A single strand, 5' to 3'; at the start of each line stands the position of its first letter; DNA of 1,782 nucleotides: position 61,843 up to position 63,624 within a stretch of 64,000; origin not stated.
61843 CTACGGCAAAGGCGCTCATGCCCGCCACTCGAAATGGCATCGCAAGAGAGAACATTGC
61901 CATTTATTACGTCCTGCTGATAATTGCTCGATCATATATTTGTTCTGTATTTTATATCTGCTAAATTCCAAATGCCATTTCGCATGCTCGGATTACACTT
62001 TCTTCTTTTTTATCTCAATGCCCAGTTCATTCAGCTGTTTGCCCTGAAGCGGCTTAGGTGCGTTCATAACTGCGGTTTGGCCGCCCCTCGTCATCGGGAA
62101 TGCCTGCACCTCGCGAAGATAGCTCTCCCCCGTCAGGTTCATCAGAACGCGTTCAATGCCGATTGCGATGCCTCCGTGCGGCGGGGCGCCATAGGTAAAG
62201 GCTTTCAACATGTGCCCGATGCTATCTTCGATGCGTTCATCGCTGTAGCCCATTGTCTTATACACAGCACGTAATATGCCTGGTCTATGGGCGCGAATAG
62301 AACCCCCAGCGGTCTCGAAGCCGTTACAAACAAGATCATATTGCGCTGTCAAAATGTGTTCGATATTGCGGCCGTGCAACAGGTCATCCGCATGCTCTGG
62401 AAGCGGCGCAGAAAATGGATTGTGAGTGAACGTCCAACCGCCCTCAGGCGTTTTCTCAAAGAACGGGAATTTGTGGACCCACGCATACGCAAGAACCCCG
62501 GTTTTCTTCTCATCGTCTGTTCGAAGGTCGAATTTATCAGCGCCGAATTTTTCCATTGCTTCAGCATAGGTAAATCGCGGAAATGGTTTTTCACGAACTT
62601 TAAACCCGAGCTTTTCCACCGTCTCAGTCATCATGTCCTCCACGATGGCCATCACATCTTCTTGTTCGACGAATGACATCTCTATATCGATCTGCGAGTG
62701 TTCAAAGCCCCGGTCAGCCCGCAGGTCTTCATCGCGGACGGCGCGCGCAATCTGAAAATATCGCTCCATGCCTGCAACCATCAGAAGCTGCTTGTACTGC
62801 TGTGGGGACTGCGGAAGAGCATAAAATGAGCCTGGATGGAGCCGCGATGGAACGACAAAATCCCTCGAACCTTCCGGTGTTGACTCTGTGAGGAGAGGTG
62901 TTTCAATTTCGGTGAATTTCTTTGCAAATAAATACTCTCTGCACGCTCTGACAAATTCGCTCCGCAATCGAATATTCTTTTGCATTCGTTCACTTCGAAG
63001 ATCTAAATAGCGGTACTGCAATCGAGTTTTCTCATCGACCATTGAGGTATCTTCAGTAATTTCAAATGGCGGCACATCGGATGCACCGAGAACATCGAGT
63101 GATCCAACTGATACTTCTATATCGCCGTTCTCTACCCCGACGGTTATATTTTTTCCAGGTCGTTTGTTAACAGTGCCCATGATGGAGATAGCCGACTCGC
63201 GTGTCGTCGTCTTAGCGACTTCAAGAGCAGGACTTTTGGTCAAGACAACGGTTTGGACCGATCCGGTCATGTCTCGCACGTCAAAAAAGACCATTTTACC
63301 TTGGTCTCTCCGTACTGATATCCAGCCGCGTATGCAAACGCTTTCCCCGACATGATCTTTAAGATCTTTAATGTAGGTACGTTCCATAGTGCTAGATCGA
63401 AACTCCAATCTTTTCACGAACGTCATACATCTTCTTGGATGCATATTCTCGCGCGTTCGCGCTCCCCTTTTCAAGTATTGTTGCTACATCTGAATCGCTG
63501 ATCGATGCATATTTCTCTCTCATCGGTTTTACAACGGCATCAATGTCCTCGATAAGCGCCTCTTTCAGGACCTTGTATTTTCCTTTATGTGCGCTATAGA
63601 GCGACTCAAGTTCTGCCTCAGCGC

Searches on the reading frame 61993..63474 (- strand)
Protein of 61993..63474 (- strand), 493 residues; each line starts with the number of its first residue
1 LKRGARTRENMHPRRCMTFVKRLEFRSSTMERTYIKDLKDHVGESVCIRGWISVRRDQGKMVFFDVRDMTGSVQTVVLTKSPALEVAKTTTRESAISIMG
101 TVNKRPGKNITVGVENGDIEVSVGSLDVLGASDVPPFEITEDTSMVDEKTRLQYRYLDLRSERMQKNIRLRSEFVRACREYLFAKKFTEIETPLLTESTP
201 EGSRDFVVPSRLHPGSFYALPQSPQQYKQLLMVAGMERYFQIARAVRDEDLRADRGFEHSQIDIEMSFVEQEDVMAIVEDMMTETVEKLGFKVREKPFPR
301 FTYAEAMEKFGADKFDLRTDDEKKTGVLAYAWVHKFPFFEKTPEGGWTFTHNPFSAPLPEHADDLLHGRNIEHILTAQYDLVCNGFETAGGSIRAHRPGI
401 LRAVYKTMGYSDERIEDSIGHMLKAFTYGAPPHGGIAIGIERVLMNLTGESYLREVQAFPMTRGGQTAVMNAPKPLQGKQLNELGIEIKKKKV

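Call 15: search_protein_families(library=pfam, proteins=[window:61993-63474:-], max_evalue=0.001)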
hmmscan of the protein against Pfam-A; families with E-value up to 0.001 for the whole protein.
window:61993-63474:- (493 aa): 2 families
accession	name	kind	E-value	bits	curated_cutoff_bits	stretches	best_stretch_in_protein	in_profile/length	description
PF00152.25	tRNA-synt_2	-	5e-105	351.4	25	1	147-462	1-307/308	tRNA synthetases class II (D, K and N)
PF01336.31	tRNA_anti-codon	-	1.5e-13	50.9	27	1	46-125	1-71/75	OB-fold nucleic acid binding domain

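Call 46: find_encoding_contigs(protein=window:61993-63474:-, flank=10000, max_places=1)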
Protein window:61993-63474:- (493 aa): no gene with exactly this product is on record in the collection.

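Call 49: find_encoding_contigs(protein=window:61993-63387:-, flank=10000, max_places=1)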
Protein window:61993-63387:- (464 aa): 3 contigs read that carry it; 1 place shown.
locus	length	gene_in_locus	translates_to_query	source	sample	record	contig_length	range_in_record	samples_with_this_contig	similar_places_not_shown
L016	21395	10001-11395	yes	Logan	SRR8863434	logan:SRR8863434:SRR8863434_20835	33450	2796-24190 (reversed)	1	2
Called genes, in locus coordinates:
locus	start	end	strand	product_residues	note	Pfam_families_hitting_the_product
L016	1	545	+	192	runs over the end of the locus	PF01025:GrpE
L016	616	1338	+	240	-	PF01797:Y1_Tnp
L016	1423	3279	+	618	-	PF00012:HSP70, PF06723:MreB_Mbl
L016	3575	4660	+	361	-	PF00226:DnaJ, PF01556:DnaJ_C, PF00684:DnaJ_CXXCXGXG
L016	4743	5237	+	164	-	-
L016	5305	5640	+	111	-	-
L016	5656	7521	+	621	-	PF00171:Aldedh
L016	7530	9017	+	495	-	PF02518:HATPase_c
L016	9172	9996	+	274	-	PF00579:tRNA-synt_1b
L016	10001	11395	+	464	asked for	PF01336:tRNA_anti-codon, PF00152:tRNA-synt_2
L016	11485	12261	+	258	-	PF02616:SMC_ScpA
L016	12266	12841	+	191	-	PF04079:SMC_ScpB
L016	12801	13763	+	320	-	PF00768:Peptidase_S11, PF13354:Beta-lactamase2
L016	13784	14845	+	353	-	PF00953:Glycos_transf_4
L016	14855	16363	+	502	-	PF14010:PEPcase_2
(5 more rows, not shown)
